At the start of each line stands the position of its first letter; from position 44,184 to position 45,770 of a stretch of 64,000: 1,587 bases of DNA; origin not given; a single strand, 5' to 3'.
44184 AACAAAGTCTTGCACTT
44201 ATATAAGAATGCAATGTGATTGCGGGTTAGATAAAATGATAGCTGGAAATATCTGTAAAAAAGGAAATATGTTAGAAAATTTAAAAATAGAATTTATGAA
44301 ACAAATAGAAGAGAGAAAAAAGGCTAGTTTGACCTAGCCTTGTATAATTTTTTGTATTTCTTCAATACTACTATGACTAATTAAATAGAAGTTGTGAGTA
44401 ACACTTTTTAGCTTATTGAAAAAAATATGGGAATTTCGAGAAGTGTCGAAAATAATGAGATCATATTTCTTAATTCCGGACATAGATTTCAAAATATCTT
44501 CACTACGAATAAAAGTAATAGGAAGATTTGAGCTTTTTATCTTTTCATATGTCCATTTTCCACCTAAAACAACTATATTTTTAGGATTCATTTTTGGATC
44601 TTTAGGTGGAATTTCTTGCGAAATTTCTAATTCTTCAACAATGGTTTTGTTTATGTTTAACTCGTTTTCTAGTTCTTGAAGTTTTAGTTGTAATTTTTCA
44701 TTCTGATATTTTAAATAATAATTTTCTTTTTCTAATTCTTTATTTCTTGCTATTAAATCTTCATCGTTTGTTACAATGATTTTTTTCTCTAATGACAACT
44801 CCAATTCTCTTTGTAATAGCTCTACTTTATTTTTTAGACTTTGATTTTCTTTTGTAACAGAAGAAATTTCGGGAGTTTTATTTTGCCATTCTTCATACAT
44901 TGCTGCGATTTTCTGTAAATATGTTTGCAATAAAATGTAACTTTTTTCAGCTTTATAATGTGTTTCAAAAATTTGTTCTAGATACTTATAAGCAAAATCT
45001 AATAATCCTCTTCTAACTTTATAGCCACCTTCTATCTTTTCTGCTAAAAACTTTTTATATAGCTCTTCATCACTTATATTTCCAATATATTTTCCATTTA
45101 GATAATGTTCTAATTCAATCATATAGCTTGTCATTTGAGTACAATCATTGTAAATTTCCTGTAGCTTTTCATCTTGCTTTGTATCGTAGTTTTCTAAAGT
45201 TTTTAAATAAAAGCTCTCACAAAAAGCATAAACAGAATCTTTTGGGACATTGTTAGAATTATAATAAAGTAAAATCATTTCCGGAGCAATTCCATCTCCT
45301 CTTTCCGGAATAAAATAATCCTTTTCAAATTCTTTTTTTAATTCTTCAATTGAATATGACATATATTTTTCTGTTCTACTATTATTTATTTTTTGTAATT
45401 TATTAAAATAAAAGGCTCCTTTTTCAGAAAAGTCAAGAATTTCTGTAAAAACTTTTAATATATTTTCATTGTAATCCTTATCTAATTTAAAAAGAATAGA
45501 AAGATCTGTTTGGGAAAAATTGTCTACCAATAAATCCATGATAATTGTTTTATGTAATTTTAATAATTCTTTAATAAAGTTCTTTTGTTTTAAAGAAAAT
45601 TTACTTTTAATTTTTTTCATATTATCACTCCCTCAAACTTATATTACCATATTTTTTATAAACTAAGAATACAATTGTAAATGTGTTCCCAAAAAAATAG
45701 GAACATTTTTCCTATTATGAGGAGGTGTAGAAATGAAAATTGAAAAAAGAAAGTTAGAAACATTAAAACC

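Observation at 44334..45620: Antisense 428-aa coiled-coil protein with a Rossmann- or flavodoxin-like C-terminal domain, embedded in the rightward operon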

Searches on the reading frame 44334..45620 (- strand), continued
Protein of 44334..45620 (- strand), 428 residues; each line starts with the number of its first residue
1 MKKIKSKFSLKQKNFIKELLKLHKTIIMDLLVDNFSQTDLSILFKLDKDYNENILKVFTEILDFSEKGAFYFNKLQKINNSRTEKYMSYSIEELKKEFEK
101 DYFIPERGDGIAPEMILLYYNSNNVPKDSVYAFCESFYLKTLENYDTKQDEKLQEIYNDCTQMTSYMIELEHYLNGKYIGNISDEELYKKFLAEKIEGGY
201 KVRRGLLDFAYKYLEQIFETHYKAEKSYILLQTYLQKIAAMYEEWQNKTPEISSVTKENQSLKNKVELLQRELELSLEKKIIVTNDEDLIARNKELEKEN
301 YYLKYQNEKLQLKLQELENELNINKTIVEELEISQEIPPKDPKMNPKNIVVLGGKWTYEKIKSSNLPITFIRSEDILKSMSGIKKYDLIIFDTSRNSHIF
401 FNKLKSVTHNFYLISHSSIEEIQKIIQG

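Call 103: search_solved_structures(query=L002:8015-9883:+, max_evalue=1)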
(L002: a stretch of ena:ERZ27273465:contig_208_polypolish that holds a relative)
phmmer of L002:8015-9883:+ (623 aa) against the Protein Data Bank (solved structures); distinct sequences matched with E-value up to 1: 3.
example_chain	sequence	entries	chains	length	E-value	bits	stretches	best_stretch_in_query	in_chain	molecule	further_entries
1fi6_A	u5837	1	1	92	0.29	12.8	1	253-304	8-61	EH DOMAIN PROTEIN REPS1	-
4bza_A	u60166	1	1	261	0.62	11.7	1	147-191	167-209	TRANSLOCATION AND ASSEMBLY MODULE TAMA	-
4qay_A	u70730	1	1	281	0.7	11.6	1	147-191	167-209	Translocation and assembly module TamA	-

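Call 110: find_encoding_contigs(protein=P0166, flank=6000, max_places=2)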
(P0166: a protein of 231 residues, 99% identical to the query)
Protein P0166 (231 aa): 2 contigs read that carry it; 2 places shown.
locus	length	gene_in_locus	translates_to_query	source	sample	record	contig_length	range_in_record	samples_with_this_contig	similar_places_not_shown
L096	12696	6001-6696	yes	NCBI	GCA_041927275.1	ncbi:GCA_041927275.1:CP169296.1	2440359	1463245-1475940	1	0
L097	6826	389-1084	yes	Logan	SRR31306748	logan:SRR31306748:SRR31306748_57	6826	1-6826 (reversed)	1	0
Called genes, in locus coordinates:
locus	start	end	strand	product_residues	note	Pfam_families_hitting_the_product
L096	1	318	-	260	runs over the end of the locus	-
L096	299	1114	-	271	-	PF03374:ANT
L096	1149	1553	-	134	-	-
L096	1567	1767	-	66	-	-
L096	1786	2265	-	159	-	-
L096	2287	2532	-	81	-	-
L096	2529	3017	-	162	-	PF02195:ParB_N (weak)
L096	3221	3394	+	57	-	-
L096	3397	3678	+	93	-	-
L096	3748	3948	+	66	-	-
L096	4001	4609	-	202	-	PF02592:Vut_1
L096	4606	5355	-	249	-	-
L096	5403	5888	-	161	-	-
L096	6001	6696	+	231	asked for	-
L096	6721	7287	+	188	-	-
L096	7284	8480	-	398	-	PF00176:SNF2-rel_dom, PF04851:ResIII (weak)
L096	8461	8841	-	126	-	-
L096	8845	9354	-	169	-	PF02195:ParB_N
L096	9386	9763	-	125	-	PF00583:Acetyltransf_1 (weak), PF13673:Acetyltransf_10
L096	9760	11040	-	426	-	PF01507:PAPS_reduct, PF11922:DUF3440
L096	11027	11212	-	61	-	-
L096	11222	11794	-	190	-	-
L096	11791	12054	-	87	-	-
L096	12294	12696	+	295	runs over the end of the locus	-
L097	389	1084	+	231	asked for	-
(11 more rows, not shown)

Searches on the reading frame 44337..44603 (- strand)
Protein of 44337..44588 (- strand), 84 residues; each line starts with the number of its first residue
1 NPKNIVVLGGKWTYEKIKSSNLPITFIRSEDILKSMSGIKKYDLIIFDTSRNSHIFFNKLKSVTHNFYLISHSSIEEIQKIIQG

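Call 16: search_protein_families(library=pfam, proteins=[window:44337-44588:-], max_evalue=10)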
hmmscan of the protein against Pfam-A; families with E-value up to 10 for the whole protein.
seq(84 aa): 1 family
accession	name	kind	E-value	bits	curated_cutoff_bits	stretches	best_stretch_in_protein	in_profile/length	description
PF10087.14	DUF2325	-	0.019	15.5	33.6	1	35-83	40-92/94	Uncharacterized protein conserved in bacteria (DUF2325)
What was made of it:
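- On DUF2325 (Pfam PF10087): The window C-domain scores 15.5 bits, E=0.019 (call 16).
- The C-domain alone scores E=0.019 (call 16).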

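Call 59: search_solved_structures(query=A2, max_evalue=10, show_alignments=2)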
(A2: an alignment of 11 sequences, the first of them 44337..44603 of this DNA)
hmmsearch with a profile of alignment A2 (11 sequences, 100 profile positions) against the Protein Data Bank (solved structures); distinct sequences matched with E-value up to 10: 10.
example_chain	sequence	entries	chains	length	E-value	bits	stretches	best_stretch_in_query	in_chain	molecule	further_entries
2plw_A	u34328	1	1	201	0.18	15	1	21-96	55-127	Ribosomal RNA methyltransferase, putative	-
6zfn_AAA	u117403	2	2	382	0.57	13.4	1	22-92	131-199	Glycoprotein endo-alpha-1,2-mannosidase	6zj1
6zdc_A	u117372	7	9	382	0.57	13.4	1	22-92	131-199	Glycoprotein endo-alpha-1,2-mannosidase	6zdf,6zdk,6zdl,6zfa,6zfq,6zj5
5j6q_A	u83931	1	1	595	0.74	13.1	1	6-41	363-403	Cell wall binding protein cwp8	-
4ma5_A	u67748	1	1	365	1.2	12.4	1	26-67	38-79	Phosphoribosylaminoimidazole carboxylase, ATPase subunit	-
5jqw_A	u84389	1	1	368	1.2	12.4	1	26-67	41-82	N5-carboxyaminoimidazole ribonucleotide synthase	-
4m9u_A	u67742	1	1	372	1.2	12.4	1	26-67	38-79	Phosphoribosylaminoimidazole carboxylase, ATPase subunit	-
4ma0_A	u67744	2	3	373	1.2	12.4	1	26-67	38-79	Phosphoribosylaminoimidazole carboxylase, ATPase subunit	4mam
2mrw_A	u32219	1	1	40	1.4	12.2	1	4-35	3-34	Cell division factor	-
3rm5_A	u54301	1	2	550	2.1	11.6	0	6-39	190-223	Hydroxymethylpyrimidine/phosphomethylpyrimidine kinase THI20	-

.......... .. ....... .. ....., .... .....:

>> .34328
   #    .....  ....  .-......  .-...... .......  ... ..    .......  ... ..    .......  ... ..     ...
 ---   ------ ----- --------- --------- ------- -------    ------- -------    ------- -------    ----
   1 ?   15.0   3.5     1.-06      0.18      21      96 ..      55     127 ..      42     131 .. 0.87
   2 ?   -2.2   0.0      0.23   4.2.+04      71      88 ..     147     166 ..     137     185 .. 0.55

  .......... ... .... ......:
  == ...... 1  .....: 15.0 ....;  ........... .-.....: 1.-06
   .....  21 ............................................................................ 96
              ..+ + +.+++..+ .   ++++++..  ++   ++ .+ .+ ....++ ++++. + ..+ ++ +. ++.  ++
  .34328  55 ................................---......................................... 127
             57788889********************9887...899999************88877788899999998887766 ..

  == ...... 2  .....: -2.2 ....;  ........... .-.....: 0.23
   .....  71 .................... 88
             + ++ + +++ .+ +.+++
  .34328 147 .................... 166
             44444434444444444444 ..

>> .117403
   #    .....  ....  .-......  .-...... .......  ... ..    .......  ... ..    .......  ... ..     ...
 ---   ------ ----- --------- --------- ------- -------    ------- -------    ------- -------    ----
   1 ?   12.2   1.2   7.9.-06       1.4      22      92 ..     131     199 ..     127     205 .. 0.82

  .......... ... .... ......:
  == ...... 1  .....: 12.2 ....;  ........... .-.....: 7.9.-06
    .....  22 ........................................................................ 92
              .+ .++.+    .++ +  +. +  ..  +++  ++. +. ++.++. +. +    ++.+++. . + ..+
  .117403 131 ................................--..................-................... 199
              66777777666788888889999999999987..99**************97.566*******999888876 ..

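Call 70: find_homologous_proteins(query=A2, max_evalue=0.001)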
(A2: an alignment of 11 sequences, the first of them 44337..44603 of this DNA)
Query A2 (11 sequences) (89 aa, profile of the alignment): 16 proteins with E <= 0.001 among 264 candidates.
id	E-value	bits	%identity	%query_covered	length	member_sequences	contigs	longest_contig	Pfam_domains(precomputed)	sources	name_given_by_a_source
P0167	1.5e-22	97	28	79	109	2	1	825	-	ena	-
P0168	3.8e-22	96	23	76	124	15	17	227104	-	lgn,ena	-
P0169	5.9e-22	95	31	65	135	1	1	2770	-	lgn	-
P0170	6.4e-22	95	23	76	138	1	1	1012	-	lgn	-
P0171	2.2e-21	93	26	73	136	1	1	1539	-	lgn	-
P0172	2.2e-21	93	26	73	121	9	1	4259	-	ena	-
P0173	5.1e-21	92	27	65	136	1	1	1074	-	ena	-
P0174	5.8e-21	92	26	73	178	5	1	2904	-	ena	-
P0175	1.1e-20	91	24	73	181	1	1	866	-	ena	-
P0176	1.9e-19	87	30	66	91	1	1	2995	-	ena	-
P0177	3.4e-19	86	25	66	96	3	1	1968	-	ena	-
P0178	2.3e-18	84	23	73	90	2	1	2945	-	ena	-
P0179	1.2e-17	81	24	47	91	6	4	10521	-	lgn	-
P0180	4.8e-13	67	27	42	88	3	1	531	-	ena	-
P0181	3.3e-6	45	29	19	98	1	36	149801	-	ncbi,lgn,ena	-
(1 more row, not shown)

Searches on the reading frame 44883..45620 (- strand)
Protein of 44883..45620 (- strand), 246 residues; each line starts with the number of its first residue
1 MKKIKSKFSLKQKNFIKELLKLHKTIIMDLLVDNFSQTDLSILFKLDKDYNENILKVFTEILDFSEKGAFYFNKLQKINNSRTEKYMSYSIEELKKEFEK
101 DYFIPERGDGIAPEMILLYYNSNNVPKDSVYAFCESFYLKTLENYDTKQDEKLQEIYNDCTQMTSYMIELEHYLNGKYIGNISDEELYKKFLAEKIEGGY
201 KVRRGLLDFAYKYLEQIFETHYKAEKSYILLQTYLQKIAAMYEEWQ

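Call 16: search_protein_families(library=pfam, proteins=[window:44883-45620:-], max_evalue=10)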
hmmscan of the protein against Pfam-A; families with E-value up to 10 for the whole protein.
seq(246 aa): 0 families
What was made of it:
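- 45171..45620 (-): N-terminal 8-helix domain (residues 1-150) with no recognisable fold relative. No Pfam hit (call 16).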

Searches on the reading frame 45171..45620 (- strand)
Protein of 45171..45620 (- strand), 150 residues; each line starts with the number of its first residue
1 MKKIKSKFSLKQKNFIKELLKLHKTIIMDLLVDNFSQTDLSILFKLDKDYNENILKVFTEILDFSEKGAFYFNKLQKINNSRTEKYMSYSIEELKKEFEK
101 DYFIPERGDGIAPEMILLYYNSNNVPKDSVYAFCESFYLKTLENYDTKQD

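Call 67: predict_structure(alignment_id=A3)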
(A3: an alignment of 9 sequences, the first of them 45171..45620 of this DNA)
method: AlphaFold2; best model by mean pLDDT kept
length: 150 residues; sequences in the alignment: 9
mean_pLDDT: 87.1   pTM: 0.83
mean pLDDT of the five models: 87.1, 86.7, 86.6, 86.3, 86.2
residues with pLDDT >= 90: 105; 70-90: 27; 50-70: 11; < 50: 7
segments of 3 or more residues with pLDDT < 50: 103-107
pLDDT, mean of each block of 10 residues (from residue 1): 69 92 93 90 87 94 94 95 93 92 53 95 93 95 72
secondary structure, 60 per line:
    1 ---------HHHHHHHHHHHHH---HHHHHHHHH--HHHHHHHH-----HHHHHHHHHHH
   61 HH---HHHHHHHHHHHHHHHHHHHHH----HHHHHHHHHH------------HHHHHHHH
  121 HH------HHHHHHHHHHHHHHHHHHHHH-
elements in order: H10-22 H26-34 H37-44 H50-62 H66-86 H91-100 H113-122 H129-149
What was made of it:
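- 45171..45620 (-): AF2 domain model has pLDDT 87 and pTM 0.83 (call 67).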

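Call 94: search_solved_structures(query=A3, max_evalue=10)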
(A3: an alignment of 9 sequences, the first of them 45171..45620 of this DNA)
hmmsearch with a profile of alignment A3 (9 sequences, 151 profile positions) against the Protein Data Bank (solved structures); distinct sequences matched with E-value up to 10: 2.
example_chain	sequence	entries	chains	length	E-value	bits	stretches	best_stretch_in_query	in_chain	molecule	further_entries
3omt_A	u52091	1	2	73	0.28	14.5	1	50-98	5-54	uncharacterized protein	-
6rmm_A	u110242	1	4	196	1.5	12.1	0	51-88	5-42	DNA topoisomerase 2-binding protein 1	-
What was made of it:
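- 45171..45620 (-): No PDB sequence hit (call 94).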
